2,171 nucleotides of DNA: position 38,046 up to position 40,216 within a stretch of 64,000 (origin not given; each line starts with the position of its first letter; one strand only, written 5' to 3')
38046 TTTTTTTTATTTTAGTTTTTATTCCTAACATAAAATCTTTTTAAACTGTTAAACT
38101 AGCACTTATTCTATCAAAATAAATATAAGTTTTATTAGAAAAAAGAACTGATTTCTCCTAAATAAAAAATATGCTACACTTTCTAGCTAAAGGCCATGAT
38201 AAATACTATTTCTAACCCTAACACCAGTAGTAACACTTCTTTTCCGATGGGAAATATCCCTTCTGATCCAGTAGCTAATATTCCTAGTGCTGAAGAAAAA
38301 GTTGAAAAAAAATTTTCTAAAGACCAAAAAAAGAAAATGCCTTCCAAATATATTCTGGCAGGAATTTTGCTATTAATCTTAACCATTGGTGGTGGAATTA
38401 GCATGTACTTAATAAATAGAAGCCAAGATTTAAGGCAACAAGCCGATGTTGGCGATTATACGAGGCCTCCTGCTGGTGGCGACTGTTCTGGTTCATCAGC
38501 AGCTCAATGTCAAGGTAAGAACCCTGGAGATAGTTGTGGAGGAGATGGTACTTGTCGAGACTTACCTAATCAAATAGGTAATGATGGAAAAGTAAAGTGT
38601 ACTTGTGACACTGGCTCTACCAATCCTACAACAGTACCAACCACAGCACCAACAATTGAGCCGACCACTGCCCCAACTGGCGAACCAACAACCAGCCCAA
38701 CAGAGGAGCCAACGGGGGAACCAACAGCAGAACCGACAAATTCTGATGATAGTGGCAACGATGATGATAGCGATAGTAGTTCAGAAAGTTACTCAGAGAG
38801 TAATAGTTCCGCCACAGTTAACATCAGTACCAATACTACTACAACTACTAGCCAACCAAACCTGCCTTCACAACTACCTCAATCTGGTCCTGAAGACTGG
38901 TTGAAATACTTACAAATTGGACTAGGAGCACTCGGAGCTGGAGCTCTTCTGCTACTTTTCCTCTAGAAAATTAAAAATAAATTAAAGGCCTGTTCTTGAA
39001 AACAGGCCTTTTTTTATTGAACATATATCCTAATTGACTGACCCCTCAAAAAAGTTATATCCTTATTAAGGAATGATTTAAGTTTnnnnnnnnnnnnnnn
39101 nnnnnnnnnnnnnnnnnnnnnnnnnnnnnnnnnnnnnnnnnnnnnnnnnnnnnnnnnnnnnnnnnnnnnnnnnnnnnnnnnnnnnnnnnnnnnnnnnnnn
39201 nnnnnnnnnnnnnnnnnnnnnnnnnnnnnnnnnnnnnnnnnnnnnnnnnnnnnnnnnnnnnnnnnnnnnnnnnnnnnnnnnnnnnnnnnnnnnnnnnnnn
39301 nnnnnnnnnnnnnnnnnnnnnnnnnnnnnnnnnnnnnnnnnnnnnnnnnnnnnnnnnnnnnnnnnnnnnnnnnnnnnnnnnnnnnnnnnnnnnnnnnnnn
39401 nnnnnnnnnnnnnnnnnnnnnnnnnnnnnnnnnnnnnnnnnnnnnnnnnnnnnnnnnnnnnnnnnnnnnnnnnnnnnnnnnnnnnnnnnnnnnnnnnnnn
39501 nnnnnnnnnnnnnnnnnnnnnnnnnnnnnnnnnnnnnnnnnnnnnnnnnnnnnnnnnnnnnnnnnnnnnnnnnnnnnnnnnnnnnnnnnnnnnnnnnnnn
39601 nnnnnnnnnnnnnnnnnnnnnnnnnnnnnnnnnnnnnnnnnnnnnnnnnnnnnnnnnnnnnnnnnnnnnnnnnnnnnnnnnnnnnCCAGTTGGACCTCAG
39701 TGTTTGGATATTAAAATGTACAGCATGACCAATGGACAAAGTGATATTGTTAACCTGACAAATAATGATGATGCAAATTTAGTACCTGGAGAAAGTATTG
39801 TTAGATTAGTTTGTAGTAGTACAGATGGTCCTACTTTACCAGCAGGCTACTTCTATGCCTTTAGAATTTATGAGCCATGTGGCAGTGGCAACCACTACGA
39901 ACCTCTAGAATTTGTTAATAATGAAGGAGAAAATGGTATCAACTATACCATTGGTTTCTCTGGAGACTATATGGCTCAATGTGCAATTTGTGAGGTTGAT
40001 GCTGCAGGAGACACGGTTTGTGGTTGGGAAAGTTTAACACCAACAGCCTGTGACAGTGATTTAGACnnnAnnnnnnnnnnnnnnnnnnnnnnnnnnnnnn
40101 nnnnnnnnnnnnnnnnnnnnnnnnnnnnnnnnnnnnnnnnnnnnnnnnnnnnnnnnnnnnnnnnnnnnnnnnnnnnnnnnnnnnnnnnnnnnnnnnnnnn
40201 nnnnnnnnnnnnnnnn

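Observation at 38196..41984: Tandem array of four paralogous Cys-rich, Pro/Thr-linker, poly-Ser proteins with a conserved C-terminal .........-plus-hydrophobic-tail motif (a sorting-signal-like element I do not recognise)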

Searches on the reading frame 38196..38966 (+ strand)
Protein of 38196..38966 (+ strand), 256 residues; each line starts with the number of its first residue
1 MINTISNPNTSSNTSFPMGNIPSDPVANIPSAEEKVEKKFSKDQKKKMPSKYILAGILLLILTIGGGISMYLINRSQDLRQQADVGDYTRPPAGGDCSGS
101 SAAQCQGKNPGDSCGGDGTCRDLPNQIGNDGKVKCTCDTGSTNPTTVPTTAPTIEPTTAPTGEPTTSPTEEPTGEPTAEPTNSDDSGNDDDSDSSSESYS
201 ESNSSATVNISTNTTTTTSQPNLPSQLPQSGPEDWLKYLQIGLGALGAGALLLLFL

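Call 3: search_protein_families(library=ncbifam, proteins=[window:38196-38966:+], max_evalue=10)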
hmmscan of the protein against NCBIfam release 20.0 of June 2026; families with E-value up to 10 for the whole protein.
window:38196-38966:+ (256 aa): 9 families
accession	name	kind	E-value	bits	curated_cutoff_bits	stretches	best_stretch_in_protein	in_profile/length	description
NF006933.0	PRK09418.1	equivalog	2.2e-05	22.8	1419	1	137-254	660-773/780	bifunctional 2',3'-cyclic-nucleotide 2'-phosphodiesterase/3'-nucleotidase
NF033845.1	MSCRAMM_ClfB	exception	0.00015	19.8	999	1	140-210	538-608/871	MSCRAMM family adhesin clumping factor ClfB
NF004285.1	PRK05696.1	equivalog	0.025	14.4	179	1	39-85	7-53/171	flagellar basal body-associated protein FliL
NF011520.0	PRK14959.1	equivalog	0.051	12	798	1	93-252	374-513/624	DNA polymerase III subunits gamma and tau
NF045993.1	MAG0130_MAG3770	subfamily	0.12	12.4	85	1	33-77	4-48/140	MAG0130/MAG3770 family membrane protein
NF006362.0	PRK08581.1-4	equivalog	0.32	9.9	620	1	130-223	77-169/541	amidase domain-containing protein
NF041335.1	surf_glcprot_Halo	equivalog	6.5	4.7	1100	1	131-186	782-840/862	ArtA-dependent S-layer glycoprotein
NF042931.1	SAG1386_EF1546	equivalog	8.9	6.4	80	0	33-208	11-114/158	SAG1386/EF1546 family surface-associated protein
NF033930.1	pneumo_PspA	exception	9.8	4.7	850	1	148-231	361-443/659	pneumococcal surface protein A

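Call 4: search_protein_families(library=pfam, proteins=[window:38196-38966:+], max_evalue=10)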
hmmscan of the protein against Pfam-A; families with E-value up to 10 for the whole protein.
window:38196-38966:+ (256 aa): 7 families
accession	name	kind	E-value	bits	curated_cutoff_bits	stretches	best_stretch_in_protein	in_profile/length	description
PF09889.16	DUF2116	-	0.0024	18.2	26.8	1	33-64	21-52/59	Probable treble clef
PF04886.17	PT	-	0.0051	16.8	26.2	1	148-182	2-36/36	PT disordered repeat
PF09716.15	ETRAMP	-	0.087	13.3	29.1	1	29-71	37-78/81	Malarial early transcribed membrane protein (ETRAMP)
PF00008.33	EGF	-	0.38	11.5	21.5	1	109-142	4-29/32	EGF-like domain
PF14283.11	CD1107-like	-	0.84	10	26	1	30-72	109-150/158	Mobile element protein CD1107-like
PF09007.17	EBP50_C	-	6.2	8.3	25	1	157-223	17-74/128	EBP50, C-terminal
PF07974.19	EGF_2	-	9.2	7.2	22.1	1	108-144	4-30/32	EGF-like domain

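Call 87: list_cluster_members(proteins=[window:38196-38963:+, window:39086-40066:+, window:40071-40826:+, P0006, P0177])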
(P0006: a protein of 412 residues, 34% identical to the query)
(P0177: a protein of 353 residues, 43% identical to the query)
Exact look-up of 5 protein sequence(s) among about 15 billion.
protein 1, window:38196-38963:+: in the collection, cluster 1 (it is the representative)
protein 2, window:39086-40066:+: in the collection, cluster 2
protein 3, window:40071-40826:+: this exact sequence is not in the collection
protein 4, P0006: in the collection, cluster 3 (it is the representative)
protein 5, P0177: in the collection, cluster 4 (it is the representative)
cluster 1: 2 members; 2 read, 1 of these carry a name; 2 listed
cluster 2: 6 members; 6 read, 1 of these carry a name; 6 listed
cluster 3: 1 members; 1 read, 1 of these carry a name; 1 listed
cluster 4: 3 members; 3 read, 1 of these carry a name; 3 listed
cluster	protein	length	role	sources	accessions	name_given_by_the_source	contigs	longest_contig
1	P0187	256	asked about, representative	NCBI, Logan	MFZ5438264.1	MAG: hypothetical protein ACOZAK_04405 [Patescibacteria group bacterium]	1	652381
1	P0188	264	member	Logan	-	-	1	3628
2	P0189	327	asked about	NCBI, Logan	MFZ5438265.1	MAG: hypothetical protein ACOZAK_04410 [Patescibacteria group bacterium]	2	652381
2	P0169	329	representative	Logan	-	-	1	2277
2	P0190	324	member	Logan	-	-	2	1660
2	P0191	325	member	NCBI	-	-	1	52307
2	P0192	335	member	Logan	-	-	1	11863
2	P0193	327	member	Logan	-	-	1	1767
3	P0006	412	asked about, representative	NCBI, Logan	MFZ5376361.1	MAG: LPXTG cell wall anchor domain-containing protein [Patescibacteria group bacterium]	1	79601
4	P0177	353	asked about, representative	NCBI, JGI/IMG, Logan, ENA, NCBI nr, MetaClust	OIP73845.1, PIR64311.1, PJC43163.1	MAG: hypothetical protein COU63_05080 [Candidatus Pacebacteria bacterium ... | MAG: hypothetical protein AUK08_04790 [Candidatus Pacebacteria bacterium CG2_30_36_39] | \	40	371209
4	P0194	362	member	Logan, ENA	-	-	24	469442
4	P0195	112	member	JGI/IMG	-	-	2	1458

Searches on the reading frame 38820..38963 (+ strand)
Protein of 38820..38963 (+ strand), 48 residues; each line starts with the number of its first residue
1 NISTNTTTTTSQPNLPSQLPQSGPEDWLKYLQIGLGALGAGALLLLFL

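Call 27: find_homologous_proteins(query=A3, max_evalue=1)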
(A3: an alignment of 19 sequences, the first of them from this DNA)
Query A3 (19 sequences) (48 aa, profile of the alignment): 6 proteins with E <= 1 among 1209 candidates.
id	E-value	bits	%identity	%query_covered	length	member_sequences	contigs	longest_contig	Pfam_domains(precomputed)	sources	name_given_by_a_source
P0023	6.7e-16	75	85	71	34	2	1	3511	-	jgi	jgi:LPXTG-motif cell wall-anchored protein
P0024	5.1e-14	69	56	90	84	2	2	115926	-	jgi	jgi:hypothetical protein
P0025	8.3e-14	69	44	44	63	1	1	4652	-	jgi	-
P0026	1.2e-13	68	54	54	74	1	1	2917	-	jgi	jgi:hypothetical protein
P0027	3.7e-13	67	93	31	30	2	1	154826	-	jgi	jgi:LPXTG-motif cell wall-anchored protein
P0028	2.1e-8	51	100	23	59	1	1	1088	-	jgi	-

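Call 30: find_related_loci(query=A3, collection=genome_contigs, flank=10000)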
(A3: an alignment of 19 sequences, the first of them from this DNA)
Query A3 (48 aa) in genome_contigs; peptide patterns used: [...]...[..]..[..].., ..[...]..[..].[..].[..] (x = any residue, [..] = any of these).
278 stretches matched a pattern; 43 encode a relative of the query (tblastn E <= 1e-3); 41 distinct loci.
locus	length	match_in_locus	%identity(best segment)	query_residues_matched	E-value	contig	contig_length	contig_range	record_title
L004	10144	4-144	96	1-48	7e-24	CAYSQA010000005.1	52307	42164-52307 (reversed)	MAG TPA_asm: uncultured Pseudomonadales bacterium isolate SRP170004_co1_586 genome assembly, contig: NODE_758_length_523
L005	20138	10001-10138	65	3-48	6e-18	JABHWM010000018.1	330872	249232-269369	MAG: Candidatus Paceibacterota bacterium isolate SI047_bin131 k141_634425, whole genome shotgun sequence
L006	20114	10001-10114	79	11-48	1e-16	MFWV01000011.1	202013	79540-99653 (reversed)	MAG: Candidatus Pacebacteria bacterium RIFOXYA1_FULL_38_18 rifoxya1_full_scaffold_7, whole genome shotgun sequence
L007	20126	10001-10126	71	1-42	2e-16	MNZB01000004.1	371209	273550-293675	MAG: Candidatus Pacebacteria bacterium CG2_30_36_39 cg2_3.0_scaffold_0_c, whole genome shotgun sequence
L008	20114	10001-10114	76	11-48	3e-16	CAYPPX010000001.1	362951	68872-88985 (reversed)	MAG TPA_asm: uncultured Pseudomonadales bacterium isolate SRP093185_co1_36 genome assembly, contig: NODE_1_length_362951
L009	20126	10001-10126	57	7-48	2e-13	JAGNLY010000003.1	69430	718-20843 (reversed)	Candidatus Woesebacteria bacterium isolate Gw_Eff_bin_401 Gw_Eff_531_length_69430_cov_9.101352, whole genome shotgun seq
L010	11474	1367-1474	69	7-42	3e-13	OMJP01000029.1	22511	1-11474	bacterium isolate AM_2116 genome assembly, contig: k99_1993355, whole genome shotgun sequence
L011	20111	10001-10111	65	12-48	3e-12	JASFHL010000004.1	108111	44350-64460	MAG: Candidatus Woesebacteria bacterium isolate D0608M20metaG_Bin_4550 D0608M20metaG_FD_scaffold_14_c1, whole genome sho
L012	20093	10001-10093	77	12-42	4e-12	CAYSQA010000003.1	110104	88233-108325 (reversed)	MAG TPA_asm: uncultured Pseudomonadales bacterium isolate SRP170004_co1_586 genome assembly, contig: NODE_190_length_110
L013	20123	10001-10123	56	8-48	1e-11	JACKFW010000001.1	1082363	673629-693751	MAG: Pseudomonadales bacterium isolate HK-STAS-PATE-15 HK-STAS-PATE-15_1, whole genome shotgun sequence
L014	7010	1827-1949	59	8-48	1e-11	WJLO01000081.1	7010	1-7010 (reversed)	MAG: Candidatus Paceibacterota bacterium isolate Bin_542 k141_3128802, whole genome shotgun sequence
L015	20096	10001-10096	63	11-42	1e-11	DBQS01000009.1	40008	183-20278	MAG TPA_asm: Patescibacteria group bacterium UBA1388 UBA1388_contig_4978, whole genome shotgun sequence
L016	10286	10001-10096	63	11-42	1e-11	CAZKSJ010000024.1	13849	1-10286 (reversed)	MAG TPA_asm: uncultured Pseudomonadales bacterium isolate SRP239243_co2_85 genome assembly, contig: NODE_7409_length_138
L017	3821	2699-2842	48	1-48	2e-11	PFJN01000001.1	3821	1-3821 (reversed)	MAG: Candidatus Pacebacteria bacterium CG_4_10_14_3_um_filter_34_15 CG_4_10_14_3_um_filter_scaffold_26381_c, whole genom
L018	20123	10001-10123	46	3-43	3e-11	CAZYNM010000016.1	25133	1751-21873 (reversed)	MAG TPA_asm: uncultured Pseudomonadales bacterium isolate SRP292972_co1_113 genome assembly, contig: NODE_929_length_251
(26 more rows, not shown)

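Call 41: search_protein_representatives(alignment_id=A3)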
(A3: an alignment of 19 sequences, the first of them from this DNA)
Query: 19 sequences, 48 profile positions. Proteins with E-value up to 0.001 (for the whole library): 196; up to 1e-10: 85; up to 1e-30: 0. The best 150 are listed.
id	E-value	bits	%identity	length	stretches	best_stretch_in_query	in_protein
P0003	3.7e-22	93.8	-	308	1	2-48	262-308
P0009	4.8e-21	90.2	-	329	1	3-48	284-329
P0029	2.8e-19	84.5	-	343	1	3-48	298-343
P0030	4.0e-19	84.0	-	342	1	3-48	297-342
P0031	7.1e-19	83.2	-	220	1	3-48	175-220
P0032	7.9e-19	83.1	-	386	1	3-48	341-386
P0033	1.7e-18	82.0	-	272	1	5-48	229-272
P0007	2.7e-18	81.4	-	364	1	3-48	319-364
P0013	2.7e-18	81.4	-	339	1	3-48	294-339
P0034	2.7e-18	81.4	-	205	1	6-48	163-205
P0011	3.9e-18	80.9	-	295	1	3-48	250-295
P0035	5.6e-18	80.4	-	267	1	4-48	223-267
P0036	3.1e-17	78.0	-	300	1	5-48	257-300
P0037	3.3e-17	77.9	-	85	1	7-48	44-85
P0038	5.0e-17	77.3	-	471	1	2-48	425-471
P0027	1.2e-13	66.5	-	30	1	19-48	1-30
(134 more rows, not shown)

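Call 56: find_encoding_contigs(protein=P0027, flank=10000, max_places=2)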
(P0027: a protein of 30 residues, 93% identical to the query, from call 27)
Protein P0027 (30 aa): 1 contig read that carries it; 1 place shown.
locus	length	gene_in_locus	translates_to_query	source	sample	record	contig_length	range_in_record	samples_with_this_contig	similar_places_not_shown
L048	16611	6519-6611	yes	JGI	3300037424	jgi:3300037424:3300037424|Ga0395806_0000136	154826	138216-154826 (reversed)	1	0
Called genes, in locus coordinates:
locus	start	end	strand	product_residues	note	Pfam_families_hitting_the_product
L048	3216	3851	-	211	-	-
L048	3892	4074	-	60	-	-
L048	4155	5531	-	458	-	PF00575:S1, PF13509:S1_2 (faint), PF23459:S1_RRP5 (faint), PF00575:S1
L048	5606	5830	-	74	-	-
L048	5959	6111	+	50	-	-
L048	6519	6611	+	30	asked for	-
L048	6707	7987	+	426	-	-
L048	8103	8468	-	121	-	-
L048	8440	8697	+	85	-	-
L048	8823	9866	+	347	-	-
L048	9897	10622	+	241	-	PF00005:ABC_tran, PF02463:SMC_N (faint)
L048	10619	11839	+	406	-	PF12704:MacB_PCD, PF02687:FtsX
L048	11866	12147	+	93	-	-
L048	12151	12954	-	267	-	PF00696:AA_kinase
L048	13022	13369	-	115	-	-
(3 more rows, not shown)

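Call 57: find_encoding_contigs(protein=P0024, flank=10000, max_places=2)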
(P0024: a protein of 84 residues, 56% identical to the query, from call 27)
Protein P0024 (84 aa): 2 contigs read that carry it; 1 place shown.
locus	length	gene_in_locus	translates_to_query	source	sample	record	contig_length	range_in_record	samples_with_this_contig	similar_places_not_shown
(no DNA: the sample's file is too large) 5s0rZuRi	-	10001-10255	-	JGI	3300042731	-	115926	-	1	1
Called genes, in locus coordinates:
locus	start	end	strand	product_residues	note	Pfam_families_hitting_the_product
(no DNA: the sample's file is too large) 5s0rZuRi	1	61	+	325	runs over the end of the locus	PF03214:RGP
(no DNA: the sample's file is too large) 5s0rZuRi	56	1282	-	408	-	PF13439:Glyco_transf_4 (weak), PF00534:Glycos_transf_1, PF13692:Glyco_trans_1_4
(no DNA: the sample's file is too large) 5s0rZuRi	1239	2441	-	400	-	PF13439:Glyco_transf_4 (faint), PF20706:GT4-conflict, PF00534:Glycos_transf_1, PF13692:Glyco_trans_1_4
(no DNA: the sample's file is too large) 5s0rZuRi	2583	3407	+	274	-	PF00535:Glycos_transf_2, PF13641:Glyco_tranf_2_3 (weak)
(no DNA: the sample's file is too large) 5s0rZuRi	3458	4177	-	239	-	PF13476:AAA_23 (faint), PF00005:ABC_tran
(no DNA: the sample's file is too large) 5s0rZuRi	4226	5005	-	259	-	PF01061:ABC2_membrane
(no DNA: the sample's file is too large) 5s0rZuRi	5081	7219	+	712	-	-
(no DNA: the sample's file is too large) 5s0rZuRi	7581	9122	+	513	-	-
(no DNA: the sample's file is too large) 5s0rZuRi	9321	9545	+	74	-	-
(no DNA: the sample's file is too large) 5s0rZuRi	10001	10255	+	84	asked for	-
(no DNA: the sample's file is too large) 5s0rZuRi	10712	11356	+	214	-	-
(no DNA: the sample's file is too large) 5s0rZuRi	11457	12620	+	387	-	PF25990:Beta-barrel_YknX (faint)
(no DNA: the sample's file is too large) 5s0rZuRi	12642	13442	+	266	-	PF02463:SMC_N (weak), PF00005:ABC_tran, PF13304:AAA_21 (faint)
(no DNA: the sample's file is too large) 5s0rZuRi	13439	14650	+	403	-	PF12704:MacB_PCD, PF02687:FtsX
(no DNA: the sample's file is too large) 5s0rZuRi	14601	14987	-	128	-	-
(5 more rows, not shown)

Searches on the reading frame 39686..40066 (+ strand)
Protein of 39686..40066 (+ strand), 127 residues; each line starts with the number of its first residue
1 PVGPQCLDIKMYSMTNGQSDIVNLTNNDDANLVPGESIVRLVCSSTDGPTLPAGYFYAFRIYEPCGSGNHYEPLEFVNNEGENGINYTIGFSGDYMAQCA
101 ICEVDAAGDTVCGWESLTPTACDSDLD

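Call 93: predict_structure(alignment_id=A8)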
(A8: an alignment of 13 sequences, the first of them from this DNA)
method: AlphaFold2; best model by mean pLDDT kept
length: 127 residues; sequences in the alignment: 13
mean_pLDDT: 86.2   pTM: 0.80
mean pLDDT of the five models: 86.2, 85.5, 85.5, 81.7, 81.1
residues with pLDDT >= 90: 66; 70-90: 50; 50-70: 11; < 50: 0
segments of 3 or more residues with pLDDT < 50: none
pLDDT, mean of each block of 10 residues (from residue 1): 81 70 74 88 88 94 93 94 93 91 94 86 73
secondary structure, 60 per line:
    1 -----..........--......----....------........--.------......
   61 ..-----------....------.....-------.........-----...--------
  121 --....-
elements in order: E6-15 E18-23 H28-31 E38-45 E55-62 E74-77 E84-88 E96-104 E110-112 H123-126

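Call 95: fold_search(model_id=the predicted structure, library=pdb)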
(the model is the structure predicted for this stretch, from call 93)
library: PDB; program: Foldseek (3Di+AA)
matches with E <= 10: 1068; with E <= 0.001: 0
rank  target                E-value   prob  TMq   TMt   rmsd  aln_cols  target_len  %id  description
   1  6pal_A                1.5e-02  0.98  0.39  0.15   8.1       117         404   17  Bacteroides uniformis endo-laminarinase BuGH158 from the beta(1,3)-glucan utilization locus (released 2020-04-01)
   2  6cpd_A                1.8e-02  0.97  0.40  0.40   6.3       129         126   10  Crystal structure of PmoD soluble domain from Methylocystis sp. ATCC 49242 (Rockwell) (released 2018-10-31)
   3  6pal_B                1.9e-02  0.96  0.38  0.15   8.3       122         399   16  Bacteroides uniformis endo-laminarinase BuGH158 from the beta(1,3)-glucan utilization locus (released 2020-04-01)
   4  5xtz_D                2.2e-02  0.95  0.37  0.33   8.8       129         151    9  Crystal structure of GAS41 YEATS bound to H3K27ac peptide (released 2018-06-27)
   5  5vna_C                2.6e-02  0.96  0.40  0.41   9.0       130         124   12  Crystal structure of human YEATS domain (released 2018-09-05)
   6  9x8u_B                2.6e-02  0.91  0.36  0.36   9.3       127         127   10  Crystal structure of the human GAS41 YEATS domain in complex with an acetylated YFV capsid peptide (K8ac) (released 2025-11-26)
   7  6cpd_B                2.9e-02  0.95  0.40  0.40   6.3       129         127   10  Crystal structure of PmoD soluble domain from Methylocystis sp. ATCC 49242 (Rockwell) (released 2018-10-31)
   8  8dkb_C                2.9e-02  0.91  0.37  0.36   9.3       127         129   10  Crystal Structure of human YEATS4 in complex with Pfizer small molecule compound 3b (released 2023-01-11)
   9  5vna_D                3.5e-02  0.91  0.38  0.38   9.2       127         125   10  Crystal structure of human YEATS domain (released 2018-09-05)
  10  8x15_W                3.5e-02  0.90  0.37  0.28   9.4       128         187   10  Structure of nucleosome-bound SRCAP-C in the apo state (released 2024-03-06)
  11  5aza_A                4.3e-02  0.96  0.40  0.08   4.9       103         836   16  Crystal structure of MBP-sAglB fusion protein with a 20-residue spacer in the connector helix (released 2016-01-13)
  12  2n80_MODEL_1_B        4.3e-02  0.82  0.38  0.31   8.2       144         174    9  p75NTR DD:RhoGDI (released 2015-12-23)
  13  9x8s_A                4.6e-02  0.87  0.37  0.36   9.0       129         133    9  Crystal structure of the human GAS41 YEATS domain in complex with an acetylated YFV capsid peptide (K4ac) (released 2025-11-26)
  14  5vnb_A                4.8e-02  0.92  0.40  0.39   9.3       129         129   11  YEATS in complex with histone H3 (released 2018-09-05)
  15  1xq4_B                4.8e-02  0.38  0.25  0.26   8.3       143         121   11  Crystal Structure of the Putative ApaA Protein from Bordetella pertussis, Northeast Structural Genomics Target BeR40 (released 2004-11-09)
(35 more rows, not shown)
